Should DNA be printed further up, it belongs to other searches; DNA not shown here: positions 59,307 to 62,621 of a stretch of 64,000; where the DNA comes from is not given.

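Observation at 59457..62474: Single 1005-aa protein made of two fused GspE/PilB-type secretion ATPase modules, the second with a degenerate His box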

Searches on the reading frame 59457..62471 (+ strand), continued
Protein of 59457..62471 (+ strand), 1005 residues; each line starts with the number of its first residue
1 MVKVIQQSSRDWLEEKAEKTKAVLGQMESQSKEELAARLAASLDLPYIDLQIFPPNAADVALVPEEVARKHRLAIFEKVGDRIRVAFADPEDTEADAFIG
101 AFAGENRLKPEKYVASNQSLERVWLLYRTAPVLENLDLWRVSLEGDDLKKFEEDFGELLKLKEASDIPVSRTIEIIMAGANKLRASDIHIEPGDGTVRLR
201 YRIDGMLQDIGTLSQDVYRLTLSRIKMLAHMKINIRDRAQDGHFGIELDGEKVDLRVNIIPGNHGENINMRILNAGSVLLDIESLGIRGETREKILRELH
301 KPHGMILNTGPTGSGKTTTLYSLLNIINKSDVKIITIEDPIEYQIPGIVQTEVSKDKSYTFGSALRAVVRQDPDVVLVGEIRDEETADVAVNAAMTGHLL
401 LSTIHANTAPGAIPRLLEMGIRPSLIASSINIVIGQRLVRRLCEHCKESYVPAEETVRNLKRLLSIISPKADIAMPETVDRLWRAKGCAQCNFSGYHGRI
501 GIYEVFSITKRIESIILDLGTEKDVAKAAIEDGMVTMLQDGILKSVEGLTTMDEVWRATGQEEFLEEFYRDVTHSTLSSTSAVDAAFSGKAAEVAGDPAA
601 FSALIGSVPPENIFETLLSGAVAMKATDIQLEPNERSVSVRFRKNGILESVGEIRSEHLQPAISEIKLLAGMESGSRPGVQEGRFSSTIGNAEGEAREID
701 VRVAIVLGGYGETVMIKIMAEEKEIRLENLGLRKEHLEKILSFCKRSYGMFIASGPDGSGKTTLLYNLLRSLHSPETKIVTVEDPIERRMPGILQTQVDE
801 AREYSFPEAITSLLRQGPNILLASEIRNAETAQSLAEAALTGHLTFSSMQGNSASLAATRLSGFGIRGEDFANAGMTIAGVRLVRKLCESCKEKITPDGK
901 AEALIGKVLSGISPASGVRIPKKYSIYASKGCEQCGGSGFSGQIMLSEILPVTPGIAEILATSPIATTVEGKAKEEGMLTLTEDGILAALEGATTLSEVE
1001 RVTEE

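Call 43: find_encoding_contigs(protein=P0121, flank=10000, max_places=1)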
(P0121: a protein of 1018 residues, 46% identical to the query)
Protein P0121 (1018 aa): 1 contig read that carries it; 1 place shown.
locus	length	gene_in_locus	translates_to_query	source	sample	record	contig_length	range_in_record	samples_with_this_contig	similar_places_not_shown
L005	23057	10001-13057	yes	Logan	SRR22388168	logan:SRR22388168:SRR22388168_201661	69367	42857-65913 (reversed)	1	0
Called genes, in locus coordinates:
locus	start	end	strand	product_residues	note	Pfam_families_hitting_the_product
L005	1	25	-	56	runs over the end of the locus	-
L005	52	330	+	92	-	PF01649:Ribosomal_S20p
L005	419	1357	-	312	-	PF06144:DNA_pol3_delta, PF21694:DNA_pol3_delta_C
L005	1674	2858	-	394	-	PF11258:DUF3048, PF17479:DUF3048_C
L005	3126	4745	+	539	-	-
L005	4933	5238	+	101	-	-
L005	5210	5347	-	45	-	-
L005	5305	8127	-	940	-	PF02739:5_3_exonuc_N, PF01367:5_3_exonuc, PF12826:HHH_2 (weak), PF14520:HHH_5 (weak), PF01612:DNA_pol_A_exo1, PF22619:DNA_polI_exo1, PF00476:DNA_pol_A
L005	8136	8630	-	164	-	PF02367:TsaE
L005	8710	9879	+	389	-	PF01368:DHH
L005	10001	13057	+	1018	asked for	PF13604:AAA_30 (faint), PF05157:MshEN, PF13401:AAA_22 (faint), PF01637:ATPase_2 (faint), PF04851:ResIII (faint), PF14532:Sigma54_activ_2 (faint), PF00437:T2SSE, PF00437:T2SSE, +9 more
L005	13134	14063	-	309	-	-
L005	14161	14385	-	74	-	-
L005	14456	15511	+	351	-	PF05496:RuvB_N, PF00004:AAA, PF07728:AAA_5, PF17864:AAA_lid_4, PF05491:WHD_RuvB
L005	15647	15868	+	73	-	-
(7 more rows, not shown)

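Call 46: predict_structure(alignment_id=A1)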
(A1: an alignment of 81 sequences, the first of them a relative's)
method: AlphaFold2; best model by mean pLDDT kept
length: 1005 residues; sequences in the alignment: 81
mean_pLDDT: 79.5   pTM: 0.51
mean pLDDT of the five models: 79.5, 79.4, 77.5, 75.4, 67.3
residues with pLDDT >= 90: 179; 70-90: 644; 50-70: 150; < 50: 32
segments of 3 or more residues with pLDDT < 50: 1-10, 23-27, 572-580
pLDDT, mean of each block of 10 residues (from residue 1): 37 55 48 74 79 69 82 85 87 86 86 85 68 57 58 66 60 77 81 82 74 80 85 81 76 80 86 68 84 89 90 82 85 82 73 73 81 87 86 88 90 90 90 92 87 74 74 72 79 79 92 88 86 88 91 81 69 41 61 73 82 83 83 86 79 83 75 55 68 60 76 79 64 89 90 87 87 83 71 74 77 82 89 90 92 90 84 88 91 89 89 87 85 80 91 89 86 92 93 90 77
secondary structure, 60 per line:
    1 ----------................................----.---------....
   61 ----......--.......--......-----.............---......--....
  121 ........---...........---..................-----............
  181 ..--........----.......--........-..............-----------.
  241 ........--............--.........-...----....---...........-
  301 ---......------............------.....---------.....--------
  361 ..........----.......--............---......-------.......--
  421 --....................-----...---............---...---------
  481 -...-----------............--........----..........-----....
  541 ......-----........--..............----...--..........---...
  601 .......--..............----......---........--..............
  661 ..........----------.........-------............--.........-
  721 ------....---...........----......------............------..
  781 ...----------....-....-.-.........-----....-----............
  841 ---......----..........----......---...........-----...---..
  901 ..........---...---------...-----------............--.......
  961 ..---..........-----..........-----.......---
elements in order (helices of 4 or more, strands of 3 or more residues): H11-42 H57-60 H65-70 E73-79 E82-87 H93-105 E109-114 H117-128 H132-142 H146-163 H169-182 E185-192 E197-203 E206-213 H215-228 E240-248 E251-262 E265-273 H282-285 H289-299 E304-309 H316-327 E334-338 E348-352 H361-370 E375-381 H384-395 E399-404 H412-418 H423-429 E430-442 E448-450 H454-465 E482-484 E496-507 H510-517 H522-531 H537-546 H552-559 H562-575 E580-582 H585-594 H598-607 H610-623 E628-633 E637-644 E647-655 H656-670 E681-689 E697-708 E711-719 H727-730 H734-744 E749-754 H761-772 E779-783 E794-797 H806-814 E820-823 H829-840 E844-849 H854-863 H868-873 E877-887 E893-895 H899-910 E926-928 E940-951 H954-962 H966-975 H981-990 H996-1002

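Call 48: find_encoding_contigs(protein=P0002, flank=5000, max_places=1)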
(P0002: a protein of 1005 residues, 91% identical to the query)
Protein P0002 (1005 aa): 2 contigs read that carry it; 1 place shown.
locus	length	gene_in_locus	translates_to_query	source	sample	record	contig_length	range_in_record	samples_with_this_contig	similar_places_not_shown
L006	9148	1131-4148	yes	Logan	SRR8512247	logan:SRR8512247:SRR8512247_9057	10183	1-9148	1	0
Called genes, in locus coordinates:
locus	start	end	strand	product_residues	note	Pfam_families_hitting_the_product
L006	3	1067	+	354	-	?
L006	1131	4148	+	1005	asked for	PF13191:AAA_16 (faint), PF05157:MshEN, PF00437:T2SSE, PF25199:nSTAND_NTPase5 (faint), PF02492:cobW (faint), PF03205:MobB (faint), PF12775:AAA_7 (faint), PF00437:T2SSE, +4 more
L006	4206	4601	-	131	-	PF00856:SET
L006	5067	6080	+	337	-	PF06068:TIP49 (faint), PF05496:RuvB_N, PF07728:AAA_5, PF00004:AAA, PF17864:AAA_lid_4, PF05491:WHD_RuvB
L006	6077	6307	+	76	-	-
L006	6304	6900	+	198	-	PF03703:bPH_2 (weak)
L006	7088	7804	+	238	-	PF20772:TACO1_YebC_N, PF01709:Transcrip_reg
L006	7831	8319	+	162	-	PF02075:RuvC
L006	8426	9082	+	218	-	PF14402:7TM_transglut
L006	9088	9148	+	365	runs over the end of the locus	?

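Call 49: find_encoding_contigs(protein=P0003, flank=5000, max_places=1)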
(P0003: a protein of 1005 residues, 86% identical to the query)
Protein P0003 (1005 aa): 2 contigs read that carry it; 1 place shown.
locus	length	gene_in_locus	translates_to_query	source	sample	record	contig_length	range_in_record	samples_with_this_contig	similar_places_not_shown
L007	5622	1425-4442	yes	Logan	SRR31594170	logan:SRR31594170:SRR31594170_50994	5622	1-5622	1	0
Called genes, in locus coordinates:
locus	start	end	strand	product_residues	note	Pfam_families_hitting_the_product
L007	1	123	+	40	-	?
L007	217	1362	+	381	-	-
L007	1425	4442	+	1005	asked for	PF05157:MshEN, PF00437:T2SSE, PF25199:nSTAND_NTPase5 (faint), PF03205:MobB (faint), PF13173:AAA_14 (faint), PF13191:AAA_16 (faint), PF13401:AAA_22 (faint), PF00437:T2SSE, +1 more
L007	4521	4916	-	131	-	PF00856:SET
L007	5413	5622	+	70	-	?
